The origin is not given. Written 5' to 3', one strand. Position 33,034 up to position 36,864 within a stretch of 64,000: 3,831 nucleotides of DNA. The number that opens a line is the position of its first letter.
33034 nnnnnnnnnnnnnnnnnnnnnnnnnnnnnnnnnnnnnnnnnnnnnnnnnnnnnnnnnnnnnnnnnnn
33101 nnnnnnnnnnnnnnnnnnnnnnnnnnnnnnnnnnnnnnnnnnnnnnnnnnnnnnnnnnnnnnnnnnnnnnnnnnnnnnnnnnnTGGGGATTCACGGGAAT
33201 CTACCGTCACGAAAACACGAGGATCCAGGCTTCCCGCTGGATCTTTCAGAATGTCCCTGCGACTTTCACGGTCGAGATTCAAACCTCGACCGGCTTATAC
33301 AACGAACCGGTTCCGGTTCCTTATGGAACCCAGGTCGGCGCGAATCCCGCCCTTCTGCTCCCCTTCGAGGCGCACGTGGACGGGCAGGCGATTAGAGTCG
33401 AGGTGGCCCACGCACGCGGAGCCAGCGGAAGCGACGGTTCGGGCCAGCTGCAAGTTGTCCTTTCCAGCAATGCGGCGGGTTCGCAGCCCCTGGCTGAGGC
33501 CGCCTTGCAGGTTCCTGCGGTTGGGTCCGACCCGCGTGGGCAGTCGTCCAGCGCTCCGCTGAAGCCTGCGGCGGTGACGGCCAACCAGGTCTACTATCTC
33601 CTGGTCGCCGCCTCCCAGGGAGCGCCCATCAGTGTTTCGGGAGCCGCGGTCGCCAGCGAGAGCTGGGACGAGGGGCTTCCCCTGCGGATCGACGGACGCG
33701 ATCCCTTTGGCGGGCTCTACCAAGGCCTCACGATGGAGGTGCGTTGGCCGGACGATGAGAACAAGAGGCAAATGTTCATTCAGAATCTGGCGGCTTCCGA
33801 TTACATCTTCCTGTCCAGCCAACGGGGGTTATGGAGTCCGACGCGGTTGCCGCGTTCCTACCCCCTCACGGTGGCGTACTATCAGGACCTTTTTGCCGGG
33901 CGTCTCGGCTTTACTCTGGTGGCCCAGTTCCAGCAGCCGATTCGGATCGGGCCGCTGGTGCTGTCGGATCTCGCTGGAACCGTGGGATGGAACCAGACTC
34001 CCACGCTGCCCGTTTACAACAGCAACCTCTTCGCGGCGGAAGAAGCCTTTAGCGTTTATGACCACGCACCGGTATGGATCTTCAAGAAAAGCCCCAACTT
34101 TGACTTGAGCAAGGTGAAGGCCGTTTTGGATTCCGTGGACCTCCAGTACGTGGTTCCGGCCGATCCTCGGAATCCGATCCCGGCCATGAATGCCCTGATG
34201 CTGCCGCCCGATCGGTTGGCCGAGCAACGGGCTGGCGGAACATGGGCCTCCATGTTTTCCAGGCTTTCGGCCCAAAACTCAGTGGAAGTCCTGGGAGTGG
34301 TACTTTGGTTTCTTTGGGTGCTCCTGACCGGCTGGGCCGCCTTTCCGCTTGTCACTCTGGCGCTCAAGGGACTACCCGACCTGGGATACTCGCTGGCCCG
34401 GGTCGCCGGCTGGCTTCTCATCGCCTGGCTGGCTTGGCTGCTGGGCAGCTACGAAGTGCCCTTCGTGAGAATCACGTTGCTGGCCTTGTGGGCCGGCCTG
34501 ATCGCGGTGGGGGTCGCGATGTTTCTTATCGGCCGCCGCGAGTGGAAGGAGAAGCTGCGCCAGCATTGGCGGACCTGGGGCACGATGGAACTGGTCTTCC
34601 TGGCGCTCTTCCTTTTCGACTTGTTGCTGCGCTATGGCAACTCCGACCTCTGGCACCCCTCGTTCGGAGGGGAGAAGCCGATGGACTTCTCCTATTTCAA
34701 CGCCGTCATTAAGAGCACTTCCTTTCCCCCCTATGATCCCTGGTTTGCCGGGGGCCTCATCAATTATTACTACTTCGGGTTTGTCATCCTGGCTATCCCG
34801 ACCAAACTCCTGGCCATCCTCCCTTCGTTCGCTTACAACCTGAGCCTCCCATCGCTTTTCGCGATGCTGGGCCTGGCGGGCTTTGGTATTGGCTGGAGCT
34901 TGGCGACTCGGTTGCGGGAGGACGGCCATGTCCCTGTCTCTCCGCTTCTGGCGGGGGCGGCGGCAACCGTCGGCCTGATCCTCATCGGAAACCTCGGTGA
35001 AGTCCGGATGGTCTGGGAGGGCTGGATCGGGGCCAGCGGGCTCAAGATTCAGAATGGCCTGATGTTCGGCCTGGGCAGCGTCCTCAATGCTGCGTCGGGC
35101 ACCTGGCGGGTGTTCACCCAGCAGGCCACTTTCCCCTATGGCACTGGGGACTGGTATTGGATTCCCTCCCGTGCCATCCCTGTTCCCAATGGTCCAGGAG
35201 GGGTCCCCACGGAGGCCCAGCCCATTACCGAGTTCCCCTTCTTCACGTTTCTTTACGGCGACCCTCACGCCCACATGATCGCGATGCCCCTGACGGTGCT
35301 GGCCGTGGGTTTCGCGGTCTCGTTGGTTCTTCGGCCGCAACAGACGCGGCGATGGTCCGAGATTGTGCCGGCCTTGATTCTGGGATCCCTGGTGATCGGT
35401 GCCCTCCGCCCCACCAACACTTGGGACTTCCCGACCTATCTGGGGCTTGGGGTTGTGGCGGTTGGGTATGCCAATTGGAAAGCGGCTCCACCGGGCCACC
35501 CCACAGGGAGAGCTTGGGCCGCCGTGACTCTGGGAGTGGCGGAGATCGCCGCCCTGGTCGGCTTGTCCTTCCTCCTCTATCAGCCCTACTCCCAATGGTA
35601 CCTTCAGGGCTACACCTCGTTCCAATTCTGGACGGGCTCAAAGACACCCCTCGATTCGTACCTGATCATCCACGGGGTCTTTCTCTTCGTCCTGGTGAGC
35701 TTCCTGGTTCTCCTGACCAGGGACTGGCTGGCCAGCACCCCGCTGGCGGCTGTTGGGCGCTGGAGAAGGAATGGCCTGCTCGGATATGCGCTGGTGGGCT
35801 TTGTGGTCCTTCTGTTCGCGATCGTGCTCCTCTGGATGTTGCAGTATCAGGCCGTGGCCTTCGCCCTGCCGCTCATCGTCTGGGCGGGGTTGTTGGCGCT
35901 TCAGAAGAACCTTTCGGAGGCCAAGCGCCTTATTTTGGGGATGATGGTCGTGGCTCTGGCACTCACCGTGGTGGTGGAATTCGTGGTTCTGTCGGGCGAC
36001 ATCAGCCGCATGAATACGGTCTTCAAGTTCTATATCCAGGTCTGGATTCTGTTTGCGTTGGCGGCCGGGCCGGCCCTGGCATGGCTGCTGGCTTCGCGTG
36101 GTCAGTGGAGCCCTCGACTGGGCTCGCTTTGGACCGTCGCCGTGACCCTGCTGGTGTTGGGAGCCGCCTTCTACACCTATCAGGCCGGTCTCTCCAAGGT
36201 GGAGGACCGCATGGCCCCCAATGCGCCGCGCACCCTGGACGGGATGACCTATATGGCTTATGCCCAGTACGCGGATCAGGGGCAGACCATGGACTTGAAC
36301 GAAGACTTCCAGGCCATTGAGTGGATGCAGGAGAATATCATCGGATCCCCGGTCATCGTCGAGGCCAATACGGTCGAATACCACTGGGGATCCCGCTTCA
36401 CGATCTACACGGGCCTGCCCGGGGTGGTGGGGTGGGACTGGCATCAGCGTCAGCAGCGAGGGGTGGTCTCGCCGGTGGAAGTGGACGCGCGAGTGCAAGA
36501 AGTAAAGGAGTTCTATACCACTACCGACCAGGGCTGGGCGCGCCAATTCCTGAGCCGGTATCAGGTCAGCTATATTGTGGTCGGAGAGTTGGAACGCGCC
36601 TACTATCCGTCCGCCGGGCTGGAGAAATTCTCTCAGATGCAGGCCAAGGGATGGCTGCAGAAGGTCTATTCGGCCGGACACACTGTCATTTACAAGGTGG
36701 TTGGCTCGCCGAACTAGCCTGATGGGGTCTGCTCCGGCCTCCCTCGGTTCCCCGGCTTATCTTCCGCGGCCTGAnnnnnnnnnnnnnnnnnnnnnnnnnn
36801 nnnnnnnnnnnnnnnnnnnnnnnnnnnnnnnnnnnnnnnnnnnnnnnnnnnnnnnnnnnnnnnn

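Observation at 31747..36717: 1656-aa single ORF fusing a PMT_2/ArnT-like module, a ~360-aa non-membrane domain and a complete YYY domain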

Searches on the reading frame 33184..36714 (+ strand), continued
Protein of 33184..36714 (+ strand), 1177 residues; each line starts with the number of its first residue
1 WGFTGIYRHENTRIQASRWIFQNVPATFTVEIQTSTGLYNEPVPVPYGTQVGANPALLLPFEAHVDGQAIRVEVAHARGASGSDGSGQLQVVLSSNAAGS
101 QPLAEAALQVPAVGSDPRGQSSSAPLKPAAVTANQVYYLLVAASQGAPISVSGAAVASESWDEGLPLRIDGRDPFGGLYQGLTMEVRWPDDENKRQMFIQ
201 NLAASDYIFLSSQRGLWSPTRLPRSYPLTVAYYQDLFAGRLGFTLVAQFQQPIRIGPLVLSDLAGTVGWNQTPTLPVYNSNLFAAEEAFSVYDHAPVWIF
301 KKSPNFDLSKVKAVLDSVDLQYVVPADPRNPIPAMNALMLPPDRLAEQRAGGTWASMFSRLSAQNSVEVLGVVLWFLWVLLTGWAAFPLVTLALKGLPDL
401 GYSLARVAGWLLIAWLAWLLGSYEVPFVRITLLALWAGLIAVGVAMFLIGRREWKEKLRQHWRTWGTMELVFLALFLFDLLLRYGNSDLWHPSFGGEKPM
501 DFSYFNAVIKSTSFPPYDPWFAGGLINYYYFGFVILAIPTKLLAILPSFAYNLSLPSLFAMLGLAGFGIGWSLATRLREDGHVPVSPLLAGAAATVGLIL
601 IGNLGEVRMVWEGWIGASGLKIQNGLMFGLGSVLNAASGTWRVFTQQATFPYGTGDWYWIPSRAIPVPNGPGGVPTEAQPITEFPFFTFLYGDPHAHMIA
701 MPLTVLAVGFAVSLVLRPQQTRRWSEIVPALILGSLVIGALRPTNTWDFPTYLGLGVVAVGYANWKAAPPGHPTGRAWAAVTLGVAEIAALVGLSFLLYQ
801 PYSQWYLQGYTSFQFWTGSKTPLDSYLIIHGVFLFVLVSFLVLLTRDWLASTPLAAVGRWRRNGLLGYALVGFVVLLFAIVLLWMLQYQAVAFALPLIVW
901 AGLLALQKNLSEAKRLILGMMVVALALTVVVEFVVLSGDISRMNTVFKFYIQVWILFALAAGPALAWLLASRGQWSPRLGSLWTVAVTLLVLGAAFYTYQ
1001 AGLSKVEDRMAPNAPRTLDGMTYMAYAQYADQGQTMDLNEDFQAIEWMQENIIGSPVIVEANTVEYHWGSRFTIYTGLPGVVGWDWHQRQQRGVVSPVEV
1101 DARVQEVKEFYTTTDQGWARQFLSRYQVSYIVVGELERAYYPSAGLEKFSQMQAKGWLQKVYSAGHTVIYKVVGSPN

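Call 95: search_protein_families(library=ncbifam, proteins=[L005:6293-8053:+, L071:12441-14204:+, L037:11845-13677:+, L011:14068-15804:+, L013:14900-16660:+, L008:14636-16384:+, L020:14435-16141:+, L050:14078-15820:+, L022:8450-10156:+, L030:11956-13668:+], max_evalue=0.01)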
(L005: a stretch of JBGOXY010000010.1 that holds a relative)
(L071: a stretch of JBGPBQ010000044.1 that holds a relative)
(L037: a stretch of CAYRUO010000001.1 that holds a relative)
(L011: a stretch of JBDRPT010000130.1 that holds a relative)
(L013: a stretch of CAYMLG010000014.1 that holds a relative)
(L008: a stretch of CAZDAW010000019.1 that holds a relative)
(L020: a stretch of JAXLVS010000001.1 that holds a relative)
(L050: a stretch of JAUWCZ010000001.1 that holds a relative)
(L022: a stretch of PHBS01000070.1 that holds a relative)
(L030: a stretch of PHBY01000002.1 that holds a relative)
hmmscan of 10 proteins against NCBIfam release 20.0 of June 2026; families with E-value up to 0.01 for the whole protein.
L005:6293-8053:+ (587 aa): 1 family
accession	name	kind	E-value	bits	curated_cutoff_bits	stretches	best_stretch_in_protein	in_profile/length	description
TIGR03663.1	TIGR03663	subfamily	1e-09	37.9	126.25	1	19-133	4-119/435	flippase activity-associated protein Agl23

L071:12441-14204:+ (588 aa): 1 family
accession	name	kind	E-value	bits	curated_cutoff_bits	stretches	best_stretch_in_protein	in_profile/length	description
TIGR03663.1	TIGR03663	subfamily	3.2e-11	42.9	126.25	1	15-348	6-345/435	flippase activity-associated protein Agl23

L037:11845-13677:+ (611 aa): 1 family
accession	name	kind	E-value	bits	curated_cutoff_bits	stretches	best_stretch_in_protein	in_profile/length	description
TIGR03663.1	TIGR03663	subfamily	1.8e-09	37.1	126.25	1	52-184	4-142/435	flippase activity-associated protein Agl23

L011:14068-15804:+ (579 aa): 1 family
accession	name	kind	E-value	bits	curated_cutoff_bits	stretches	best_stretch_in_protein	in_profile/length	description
TIGR03663.1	TIGR03663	subfamily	1.7e-13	50.4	126.25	1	15-358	5-365/435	flippase activity-associated protein Agl23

L013:14900-16660:+ (587 aa): 1 family
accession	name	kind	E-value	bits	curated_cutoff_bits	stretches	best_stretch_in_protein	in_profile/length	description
TIGR03663.1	TIGR03663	subfamily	2.4e-14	53.2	126.25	1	15-149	6-139/435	flippase activity-associated protein Agl23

L008:14636-16384:+ (583 aa): 1 family
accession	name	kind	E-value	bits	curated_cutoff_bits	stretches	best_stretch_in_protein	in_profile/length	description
TIGR03663.1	TIGR03663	subfamily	3.2e-13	49.5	126.25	1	20-147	7-136/435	flippase activity-associated protein Agl23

L020:14435-16141:+ (569 aa): 1 family
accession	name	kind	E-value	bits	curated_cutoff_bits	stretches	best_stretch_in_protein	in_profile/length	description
TIGR03663.1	TIGR03663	subfamily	1.6e-13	50.5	126.25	1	15-355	6-364/435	flippase activity-associated protein Agl23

L050:14078-15820:+ (581 aa): 1 family
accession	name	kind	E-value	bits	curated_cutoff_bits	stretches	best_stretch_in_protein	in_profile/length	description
TIGR03663.1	TIGR03663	subfamily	2.7e-14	53.1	126.25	1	21-361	5-362/435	flippase activity-associated protein Agl23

L022:8450-10156:+ (569 aa): 1 family
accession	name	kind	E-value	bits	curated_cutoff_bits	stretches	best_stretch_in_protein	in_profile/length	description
TIGR03663.1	TIGR03663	subfamily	1.7e-15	57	126.25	1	11-310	2-320/435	flippase activity-associated protein Agl23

L030:11956-13668:+ (571 aa): 1 family
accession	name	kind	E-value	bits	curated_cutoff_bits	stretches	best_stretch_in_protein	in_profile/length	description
TIGR03663.1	TIGR03663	subfamily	8.9e-12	44.7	126.25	1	13-146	4-139/435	flippase activity-associated protein Agl23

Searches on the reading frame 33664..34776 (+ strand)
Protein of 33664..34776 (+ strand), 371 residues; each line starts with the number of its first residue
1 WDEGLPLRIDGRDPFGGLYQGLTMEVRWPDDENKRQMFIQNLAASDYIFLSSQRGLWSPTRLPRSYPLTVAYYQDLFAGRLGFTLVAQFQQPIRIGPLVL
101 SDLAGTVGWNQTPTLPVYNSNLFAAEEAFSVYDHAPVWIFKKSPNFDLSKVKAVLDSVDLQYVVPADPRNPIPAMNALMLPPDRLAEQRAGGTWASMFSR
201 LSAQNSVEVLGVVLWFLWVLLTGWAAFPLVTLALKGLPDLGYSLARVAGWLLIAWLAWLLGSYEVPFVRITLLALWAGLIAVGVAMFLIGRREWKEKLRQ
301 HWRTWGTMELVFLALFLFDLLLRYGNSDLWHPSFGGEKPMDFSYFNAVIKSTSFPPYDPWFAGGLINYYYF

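Call 77: search_protein_representatives(protein=window:33664-34776:+)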
Query: 371 residues. Proteins with E-value up to 0.001 (for the whole library): 3855; up to 1e-10: 1959; up to 1e-30: 603. The best 150 are listed.
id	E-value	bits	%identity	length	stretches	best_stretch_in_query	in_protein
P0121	8.3e-169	578.2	66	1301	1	1-371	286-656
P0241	3.7e-137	473.9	60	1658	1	1-371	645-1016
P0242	6.6e-135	466.5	58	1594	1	1-371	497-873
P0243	2.3e-134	464.7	58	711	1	1-371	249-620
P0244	3.8e-126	437.7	54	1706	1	1-371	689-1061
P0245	2.4e-123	428.4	54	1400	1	1-371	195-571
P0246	4.4e-118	411.1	54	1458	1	1-371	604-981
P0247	3.4e-115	401.6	53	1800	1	1-371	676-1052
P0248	4.8e-105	368.2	50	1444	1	1-371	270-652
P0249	9.7e-96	337.6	47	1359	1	1-371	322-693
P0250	9.1e-95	334.3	46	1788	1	1-371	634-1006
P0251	1.2e-94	333.9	47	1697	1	1-371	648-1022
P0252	3.7e-94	332.4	49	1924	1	1-371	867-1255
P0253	1.2e-93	330.6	44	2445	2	1-371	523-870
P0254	1.4e-92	327.1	44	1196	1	1-371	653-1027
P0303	5.5e-80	285.7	45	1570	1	2-371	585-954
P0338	1.3e-72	261.4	43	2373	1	16-371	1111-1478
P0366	6.8e-69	249.2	40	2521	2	29-371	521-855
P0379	9.1e-67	242.2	46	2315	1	1-371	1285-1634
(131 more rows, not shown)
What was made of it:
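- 34147..34284 (+): Junction/linker, aa 801-846, with the conserved motif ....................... leading into the first YYY helix. A junction-spanning query is matched end to end by about 130 of the best 150 cluster representatives (call 77).
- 603 cluster representatives match the junction at E<=1e-30 (call 77).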

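Call 79: search_protein_families(library=pfam, proteins=[P0253, P0338, P0366, P0379], max_evalue=0.01)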
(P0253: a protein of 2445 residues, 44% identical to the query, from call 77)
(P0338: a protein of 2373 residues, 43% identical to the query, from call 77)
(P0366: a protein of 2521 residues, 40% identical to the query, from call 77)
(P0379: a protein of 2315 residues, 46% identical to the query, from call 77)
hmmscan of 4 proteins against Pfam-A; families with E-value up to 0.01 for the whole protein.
P0253 (2445 aa): 2 families
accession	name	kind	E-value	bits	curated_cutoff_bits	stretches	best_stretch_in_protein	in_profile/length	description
PF10060.15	DUF2298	-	1.4e-230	766.8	27.8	2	751-1333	2-488/488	Uncharacterized membrane protein (DUF2298)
PF13231.12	PMT_2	-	2.2e-13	51.2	26.1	1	131-240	23-132/160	Dolichyl-phosphate-mannose-protein mannosyltransferase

P0338 (2373 aa): 1 family
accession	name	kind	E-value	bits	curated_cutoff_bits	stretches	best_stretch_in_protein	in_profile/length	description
PF10060.15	DUF2298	-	3.5e-101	340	27.8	2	1358-1918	1-389/488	Uncharacterized membrane protein (DUF2298)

P0366 (2521 aa): 17 families
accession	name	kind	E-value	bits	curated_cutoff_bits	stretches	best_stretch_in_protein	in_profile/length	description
PF10060.15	DUF2298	-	3.8e-213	709.3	27.8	2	735-1275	4-488/488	Uncharacterized membrane protein (DUF2298)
PF13432.12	TPR_16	-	2.6e-15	56.9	32.7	2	2378-2439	3-64/65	Tetratricopeptide repeat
PF14559.12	TPR_19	-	4.3e-15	56.2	25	2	2383-2445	2-64/68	Tetratricopeptide repeat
PF07719.23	TPR_2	-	8.3e-15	54.1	27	1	2410-2438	5-33/34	Tetratricopeptide repeat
PF13181.12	TPR_8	-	2.5e-14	52.6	25.7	1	2408-2437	3-32/34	Tetratricopeptide repeat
PF13414.12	TPR_11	-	2.9e-12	46.5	26.8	2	2379-2415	1-37/42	TPR repeat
PF13428.12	TPR_14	-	3.3e-12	46.2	23.5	2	2377-2414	6-43/44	Tetratricopeptide repeat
PF13424.12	TPR_12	-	4.4e-11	43.3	30.1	2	2410-2468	7-74/77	Tetratricopeptide repeat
PF13431.12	TPR_17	-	6.2e-11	42.1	24.4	0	2396-2427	3-34/34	Tetratricopeptide repeat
PF00515.34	TPR_1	-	2.8e-10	40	27.8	1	2412-2438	7-33/34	Tetratricopeptide repeat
PF13176.12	TPR_7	-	2.7e-09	36.8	27.9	1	2410-2438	3-31/36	Tetratricopeptide repeat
PF12895.13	ANAPC3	-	4.7e-09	36.8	27.2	1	2355-2431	6-81/82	Anaphase-promoting complex, cyclosome, subunit 3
PF13174.12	TPR_6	-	0.00021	22.2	26.3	0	2382-2404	10-32/33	Tetratricopeptide repeat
PF14561.12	TPR_20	-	0.00064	20.4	25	0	2353-2392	3-42/90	Tetratricopeptide repeat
PF07721.20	TPR_4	-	0.00091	20.1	27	0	2408-2431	3-26/26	Tetratricopeptide repeat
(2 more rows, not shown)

P0379 (2315 aa): 2 families
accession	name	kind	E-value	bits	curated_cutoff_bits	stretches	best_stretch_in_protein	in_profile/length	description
PF10060.15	DUF2298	-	1.4e-111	374.3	27.8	1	1514-2089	1-488/488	Uncharacterized membrane protein (DUF2298)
PF13231.12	PMT_2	-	4.4e-23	82.7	26.1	2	190-347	1-155/160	Dolichyl-phosphate-mannose-protein mannosyltransferase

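Call 81: list_cluster_members(proteins=[P0366, P0253, P0379, P0241, P0338])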
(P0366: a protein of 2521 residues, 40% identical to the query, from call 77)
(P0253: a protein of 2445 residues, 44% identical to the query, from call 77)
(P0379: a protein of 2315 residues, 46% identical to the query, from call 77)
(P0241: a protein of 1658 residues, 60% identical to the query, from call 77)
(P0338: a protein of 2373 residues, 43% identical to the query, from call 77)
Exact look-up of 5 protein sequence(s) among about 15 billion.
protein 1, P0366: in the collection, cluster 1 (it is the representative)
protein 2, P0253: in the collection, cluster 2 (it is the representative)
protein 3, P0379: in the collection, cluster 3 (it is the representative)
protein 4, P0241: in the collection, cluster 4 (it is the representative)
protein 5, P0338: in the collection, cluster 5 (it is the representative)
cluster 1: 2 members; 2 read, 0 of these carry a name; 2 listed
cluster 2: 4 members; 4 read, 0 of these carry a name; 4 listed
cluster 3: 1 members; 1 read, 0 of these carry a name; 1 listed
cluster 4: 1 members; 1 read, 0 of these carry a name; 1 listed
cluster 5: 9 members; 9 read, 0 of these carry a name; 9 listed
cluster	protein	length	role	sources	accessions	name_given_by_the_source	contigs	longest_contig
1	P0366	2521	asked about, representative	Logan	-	-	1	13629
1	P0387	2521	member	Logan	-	-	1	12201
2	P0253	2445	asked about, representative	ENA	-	-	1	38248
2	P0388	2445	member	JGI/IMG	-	-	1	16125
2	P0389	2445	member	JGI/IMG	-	-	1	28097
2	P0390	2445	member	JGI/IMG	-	-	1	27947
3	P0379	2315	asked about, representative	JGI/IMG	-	-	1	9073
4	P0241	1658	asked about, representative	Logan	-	-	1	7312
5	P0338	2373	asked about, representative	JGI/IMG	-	-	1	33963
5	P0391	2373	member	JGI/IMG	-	-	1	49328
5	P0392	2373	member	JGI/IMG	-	-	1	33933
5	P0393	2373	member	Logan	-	-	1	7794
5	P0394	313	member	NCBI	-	-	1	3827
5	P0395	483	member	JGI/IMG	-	-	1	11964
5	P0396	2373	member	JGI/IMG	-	-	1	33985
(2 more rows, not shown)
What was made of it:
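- They are seen on several independent contigs (call 81).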
